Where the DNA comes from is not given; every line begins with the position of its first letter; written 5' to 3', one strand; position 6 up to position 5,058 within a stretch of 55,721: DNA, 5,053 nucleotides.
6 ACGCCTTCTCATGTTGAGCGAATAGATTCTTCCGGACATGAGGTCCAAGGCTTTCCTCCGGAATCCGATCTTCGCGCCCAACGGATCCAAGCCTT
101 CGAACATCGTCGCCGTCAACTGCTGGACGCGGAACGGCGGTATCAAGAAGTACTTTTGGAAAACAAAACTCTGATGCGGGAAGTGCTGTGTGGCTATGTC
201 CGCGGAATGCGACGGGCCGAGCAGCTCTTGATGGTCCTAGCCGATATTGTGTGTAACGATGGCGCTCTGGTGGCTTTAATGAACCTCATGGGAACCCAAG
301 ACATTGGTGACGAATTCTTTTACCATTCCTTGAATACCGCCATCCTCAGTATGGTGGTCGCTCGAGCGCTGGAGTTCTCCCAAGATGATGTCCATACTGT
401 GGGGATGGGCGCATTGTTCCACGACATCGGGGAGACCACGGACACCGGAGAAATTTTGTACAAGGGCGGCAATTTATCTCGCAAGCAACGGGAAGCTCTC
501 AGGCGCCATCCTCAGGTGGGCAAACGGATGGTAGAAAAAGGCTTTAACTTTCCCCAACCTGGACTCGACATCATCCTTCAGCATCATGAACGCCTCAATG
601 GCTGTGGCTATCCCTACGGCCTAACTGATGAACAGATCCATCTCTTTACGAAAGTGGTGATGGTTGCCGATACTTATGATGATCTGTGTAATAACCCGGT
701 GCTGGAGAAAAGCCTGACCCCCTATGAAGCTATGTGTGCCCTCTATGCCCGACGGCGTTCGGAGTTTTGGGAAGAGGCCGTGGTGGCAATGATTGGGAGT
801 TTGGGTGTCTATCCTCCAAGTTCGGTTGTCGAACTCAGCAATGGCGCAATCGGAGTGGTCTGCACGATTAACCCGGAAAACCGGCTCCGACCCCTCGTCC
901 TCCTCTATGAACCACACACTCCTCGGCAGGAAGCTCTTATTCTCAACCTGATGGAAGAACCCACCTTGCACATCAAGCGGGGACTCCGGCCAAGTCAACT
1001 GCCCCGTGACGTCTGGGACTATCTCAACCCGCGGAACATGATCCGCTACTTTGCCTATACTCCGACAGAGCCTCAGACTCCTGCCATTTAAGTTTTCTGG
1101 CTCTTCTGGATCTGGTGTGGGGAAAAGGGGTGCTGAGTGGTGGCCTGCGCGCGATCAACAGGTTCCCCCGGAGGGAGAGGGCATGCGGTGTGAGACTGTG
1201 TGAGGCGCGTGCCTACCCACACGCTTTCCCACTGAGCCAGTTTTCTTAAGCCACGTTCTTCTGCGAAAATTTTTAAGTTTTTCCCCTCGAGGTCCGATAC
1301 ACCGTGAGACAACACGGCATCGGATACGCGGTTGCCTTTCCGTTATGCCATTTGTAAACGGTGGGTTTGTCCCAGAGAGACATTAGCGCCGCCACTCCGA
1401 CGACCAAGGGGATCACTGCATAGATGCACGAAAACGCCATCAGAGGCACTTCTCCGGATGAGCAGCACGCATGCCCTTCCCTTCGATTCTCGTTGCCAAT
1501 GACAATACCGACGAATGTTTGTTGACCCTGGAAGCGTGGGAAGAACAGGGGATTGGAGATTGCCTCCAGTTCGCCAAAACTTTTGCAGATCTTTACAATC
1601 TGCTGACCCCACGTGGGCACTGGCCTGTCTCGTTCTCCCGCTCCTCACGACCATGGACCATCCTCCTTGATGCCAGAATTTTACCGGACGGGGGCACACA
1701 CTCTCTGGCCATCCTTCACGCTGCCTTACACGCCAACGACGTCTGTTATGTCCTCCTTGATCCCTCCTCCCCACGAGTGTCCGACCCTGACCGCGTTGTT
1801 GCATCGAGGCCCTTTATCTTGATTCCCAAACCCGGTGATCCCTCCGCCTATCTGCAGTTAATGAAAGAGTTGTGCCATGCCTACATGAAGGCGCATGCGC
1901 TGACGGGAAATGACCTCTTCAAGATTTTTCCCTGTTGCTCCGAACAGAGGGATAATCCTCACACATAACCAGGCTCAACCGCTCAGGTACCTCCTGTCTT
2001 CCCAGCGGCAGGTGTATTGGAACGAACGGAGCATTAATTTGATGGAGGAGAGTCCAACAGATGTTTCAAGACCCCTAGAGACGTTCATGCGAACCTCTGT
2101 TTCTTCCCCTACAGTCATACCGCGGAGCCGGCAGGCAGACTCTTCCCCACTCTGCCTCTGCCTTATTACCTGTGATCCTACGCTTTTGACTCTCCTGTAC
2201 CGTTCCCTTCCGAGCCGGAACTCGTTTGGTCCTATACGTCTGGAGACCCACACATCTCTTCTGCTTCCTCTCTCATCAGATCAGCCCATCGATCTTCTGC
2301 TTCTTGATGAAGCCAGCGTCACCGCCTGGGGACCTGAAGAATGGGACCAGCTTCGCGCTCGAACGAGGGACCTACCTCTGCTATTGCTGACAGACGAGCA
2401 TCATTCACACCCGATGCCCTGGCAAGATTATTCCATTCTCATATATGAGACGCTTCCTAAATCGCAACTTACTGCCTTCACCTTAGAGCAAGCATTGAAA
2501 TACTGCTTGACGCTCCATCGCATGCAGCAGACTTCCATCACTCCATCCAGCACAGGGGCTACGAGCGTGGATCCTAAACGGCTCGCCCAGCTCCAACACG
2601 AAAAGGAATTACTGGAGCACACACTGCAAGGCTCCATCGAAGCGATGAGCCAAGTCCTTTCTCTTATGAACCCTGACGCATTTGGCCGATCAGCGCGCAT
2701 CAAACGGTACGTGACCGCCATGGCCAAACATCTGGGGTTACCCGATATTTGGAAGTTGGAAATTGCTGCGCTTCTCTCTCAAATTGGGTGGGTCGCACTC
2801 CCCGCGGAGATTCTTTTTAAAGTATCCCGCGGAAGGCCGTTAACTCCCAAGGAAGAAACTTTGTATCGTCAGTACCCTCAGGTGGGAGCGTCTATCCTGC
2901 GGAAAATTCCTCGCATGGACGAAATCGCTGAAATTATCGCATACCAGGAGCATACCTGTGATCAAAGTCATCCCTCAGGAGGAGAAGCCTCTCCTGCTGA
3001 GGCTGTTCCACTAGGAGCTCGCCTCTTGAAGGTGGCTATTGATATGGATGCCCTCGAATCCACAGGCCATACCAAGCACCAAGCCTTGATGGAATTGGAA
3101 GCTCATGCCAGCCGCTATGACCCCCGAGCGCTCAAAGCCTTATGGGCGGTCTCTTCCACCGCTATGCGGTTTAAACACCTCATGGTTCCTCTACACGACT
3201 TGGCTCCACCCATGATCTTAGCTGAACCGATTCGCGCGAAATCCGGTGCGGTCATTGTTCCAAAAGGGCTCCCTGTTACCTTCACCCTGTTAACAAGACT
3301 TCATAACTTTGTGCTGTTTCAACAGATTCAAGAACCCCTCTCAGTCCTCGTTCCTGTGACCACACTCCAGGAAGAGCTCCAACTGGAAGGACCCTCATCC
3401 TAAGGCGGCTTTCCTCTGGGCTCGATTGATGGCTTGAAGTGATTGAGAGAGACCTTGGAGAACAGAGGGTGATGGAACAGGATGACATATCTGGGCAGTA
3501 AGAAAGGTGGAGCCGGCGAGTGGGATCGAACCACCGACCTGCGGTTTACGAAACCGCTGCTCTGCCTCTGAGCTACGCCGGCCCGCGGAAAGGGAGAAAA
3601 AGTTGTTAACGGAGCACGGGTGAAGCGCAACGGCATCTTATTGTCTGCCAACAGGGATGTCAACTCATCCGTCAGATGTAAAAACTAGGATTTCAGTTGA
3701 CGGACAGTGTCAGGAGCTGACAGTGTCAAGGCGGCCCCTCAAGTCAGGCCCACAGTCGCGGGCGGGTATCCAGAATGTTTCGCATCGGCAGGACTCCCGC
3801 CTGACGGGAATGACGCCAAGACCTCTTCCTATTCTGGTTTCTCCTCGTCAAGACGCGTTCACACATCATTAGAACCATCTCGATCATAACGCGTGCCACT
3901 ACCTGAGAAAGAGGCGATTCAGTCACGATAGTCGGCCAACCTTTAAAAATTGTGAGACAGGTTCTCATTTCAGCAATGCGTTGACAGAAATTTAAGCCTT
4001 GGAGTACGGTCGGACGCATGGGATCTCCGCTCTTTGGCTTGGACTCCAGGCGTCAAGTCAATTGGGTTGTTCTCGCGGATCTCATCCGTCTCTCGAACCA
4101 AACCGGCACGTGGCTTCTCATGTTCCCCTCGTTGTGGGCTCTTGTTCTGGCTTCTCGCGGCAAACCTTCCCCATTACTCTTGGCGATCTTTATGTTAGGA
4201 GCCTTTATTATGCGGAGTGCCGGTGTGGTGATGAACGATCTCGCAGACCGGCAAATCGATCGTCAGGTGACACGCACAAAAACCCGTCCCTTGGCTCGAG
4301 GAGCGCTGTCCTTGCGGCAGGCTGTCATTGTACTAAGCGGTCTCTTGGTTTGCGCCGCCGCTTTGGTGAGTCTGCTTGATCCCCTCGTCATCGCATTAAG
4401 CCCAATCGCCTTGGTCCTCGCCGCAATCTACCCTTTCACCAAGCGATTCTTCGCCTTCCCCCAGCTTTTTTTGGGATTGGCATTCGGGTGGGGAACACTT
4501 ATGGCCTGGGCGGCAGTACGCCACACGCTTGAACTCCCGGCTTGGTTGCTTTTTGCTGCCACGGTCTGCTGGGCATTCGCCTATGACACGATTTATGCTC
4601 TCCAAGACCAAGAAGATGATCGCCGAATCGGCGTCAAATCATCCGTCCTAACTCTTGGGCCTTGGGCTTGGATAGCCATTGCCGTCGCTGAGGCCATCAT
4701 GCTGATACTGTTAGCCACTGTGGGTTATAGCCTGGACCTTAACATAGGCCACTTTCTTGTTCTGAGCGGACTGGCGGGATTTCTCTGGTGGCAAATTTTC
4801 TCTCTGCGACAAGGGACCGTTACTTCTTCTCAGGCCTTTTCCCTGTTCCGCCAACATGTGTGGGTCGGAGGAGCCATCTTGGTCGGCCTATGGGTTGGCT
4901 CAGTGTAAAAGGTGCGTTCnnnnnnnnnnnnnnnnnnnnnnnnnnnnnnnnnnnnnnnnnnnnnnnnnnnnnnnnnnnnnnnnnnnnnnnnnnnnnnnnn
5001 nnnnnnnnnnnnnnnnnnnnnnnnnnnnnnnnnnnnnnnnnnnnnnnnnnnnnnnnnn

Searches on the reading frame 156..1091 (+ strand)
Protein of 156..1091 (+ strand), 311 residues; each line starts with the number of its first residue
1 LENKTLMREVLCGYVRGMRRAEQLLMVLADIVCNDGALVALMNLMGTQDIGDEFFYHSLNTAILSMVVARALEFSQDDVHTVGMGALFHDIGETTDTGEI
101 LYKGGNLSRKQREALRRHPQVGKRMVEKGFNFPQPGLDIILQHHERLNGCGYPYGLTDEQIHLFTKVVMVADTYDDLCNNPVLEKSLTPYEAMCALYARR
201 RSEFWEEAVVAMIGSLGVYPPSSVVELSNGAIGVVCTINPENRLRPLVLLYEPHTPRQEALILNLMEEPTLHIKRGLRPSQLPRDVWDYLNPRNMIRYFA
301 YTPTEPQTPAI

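Call 48: search_protein_families(library=pfam, proteins=[window:156-1091:+], max_evalue=0.00001)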
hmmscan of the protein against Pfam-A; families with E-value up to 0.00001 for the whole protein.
window:156-1091:+ (311 aa): 2 families
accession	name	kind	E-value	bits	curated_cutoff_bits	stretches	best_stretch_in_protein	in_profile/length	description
PF13487.12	HD_5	-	6.3e-20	72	27.2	1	61-202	21-164/170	HD domain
PF01966.28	HD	-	9.4e-16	58.6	22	1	55-175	2-114/116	HD domain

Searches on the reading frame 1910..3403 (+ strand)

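Call 7: search_protein_families(library=pfam, proteins=[window:1910-3403:+], max_evalue=0.01)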
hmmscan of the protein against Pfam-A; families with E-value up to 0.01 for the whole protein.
window:1910-3403:+ (497 aa): 1 family
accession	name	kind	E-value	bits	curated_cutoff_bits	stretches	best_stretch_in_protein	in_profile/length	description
PF13487.12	HD_5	-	1.7e-30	106.4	27.2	1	245-406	2-169/170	HD domain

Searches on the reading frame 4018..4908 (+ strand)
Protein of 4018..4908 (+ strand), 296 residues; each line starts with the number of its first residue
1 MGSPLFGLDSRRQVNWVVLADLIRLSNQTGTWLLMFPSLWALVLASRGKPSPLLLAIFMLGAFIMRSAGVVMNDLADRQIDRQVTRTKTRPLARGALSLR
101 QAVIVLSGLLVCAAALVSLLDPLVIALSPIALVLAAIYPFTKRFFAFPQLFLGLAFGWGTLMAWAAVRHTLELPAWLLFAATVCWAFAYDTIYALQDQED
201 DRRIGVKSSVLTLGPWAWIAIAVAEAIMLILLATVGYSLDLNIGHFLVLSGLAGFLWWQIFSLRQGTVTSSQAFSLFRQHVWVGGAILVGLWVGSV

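Call 7: search_protein_families(library=pfam, proteins=[window:4018-4908:+], max_evalue=0.01)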
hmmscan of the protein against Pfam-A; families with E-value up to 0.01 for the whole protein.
window:4018-4908:+ (296 aa): 1 family
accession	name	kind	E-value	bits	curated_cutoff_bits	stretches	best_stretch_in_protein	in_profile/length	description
PF01040.23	UbiA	-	1e-59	202.3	34.2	1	34-277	1-246/250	UbiA prenyltransferase family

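Call 61: search_protein_families(library=ncbifam, proteins=[window:4018-4908:+], max_evalue=0.001)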
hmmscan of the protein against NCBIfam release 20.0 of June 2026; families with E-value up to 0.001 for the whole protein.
window:4018-4908:+ (296 aa): 26 families (the best 25 are shown)
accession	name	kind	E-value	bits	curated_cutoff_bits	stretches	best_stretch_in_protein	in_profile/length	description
TIGR01474.1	ubiA_proteo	equivalog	1.3e-81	274.2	275.45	1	16-294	1-280/282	4-hydroxybenzoate octaprenyltransferase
NF009514.0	PRK12873.1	equivalog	1.2e-56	192.2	246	1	13-295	7-295/297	4-hydroxybenzoate polyprenyltransferase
TIGR01475.1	ubiA_other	subfamily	3.4e-37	128.4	180.8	1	41-294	24-279/282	UbiA-like polyprenyltransferase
NF009526.0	PRK12888.1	equivalog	1.2e-34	120.1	364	1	55-260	54-260/301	4-hydroxybenzoate octaprenyltransferase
NF009524.0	PRK12886.1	equivalog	1.7e-33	116.2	387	1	38-291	27-280/291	prenyltransferase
NF041584.1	MqnP_SCO4491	exception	3.3e-31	109.1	420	1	55-261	45-249/285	menaquinone biosynthesis prenyltransferase MqnP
NF009609.0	PRK13106.1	equivalog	2.2e-29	102.8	349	1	16-241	15-247/301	prenyltransferase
NF041586.1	MqnP_DT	exception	6.2e-25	88.4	430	1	41-289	22-270/277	menaquinone biosynthesis prenyltransferase MqnP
TIGR01473.1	cyoE_ctaB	equivalog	7.1e-22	78.5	210.3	1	23-288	4-274/281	heme o synthase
NF009517.0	PRK12876.1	equivalog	6e-20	71.9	419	1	58-230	49-229/300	prenyltransferase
NF003349.0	PRK04375.1-2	equivalog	2.5e-18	66.3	246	1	31-278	37-293/318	heme o synthase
NF041585.1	MqnP_Cj_Hp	exception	3.4e-18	66.1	375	1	54-228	41-215/281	menaquinone biosynthesis prenyltransferase MqnP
NF009515.0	PRK12874.1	equivalog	1.9e-17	63.6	392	1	55-228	46-222/291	4-hydroxybenzoate polyprenyltransferase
NF009532.0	PRK12895.1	equivalog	6.5e-17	61.9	414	1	42-222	26-208/286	prenyltransferase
NF003348.0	PRK04375.1-1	equivalog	1.3e-15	57.6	285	1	42-274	26-260/292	heme o synthase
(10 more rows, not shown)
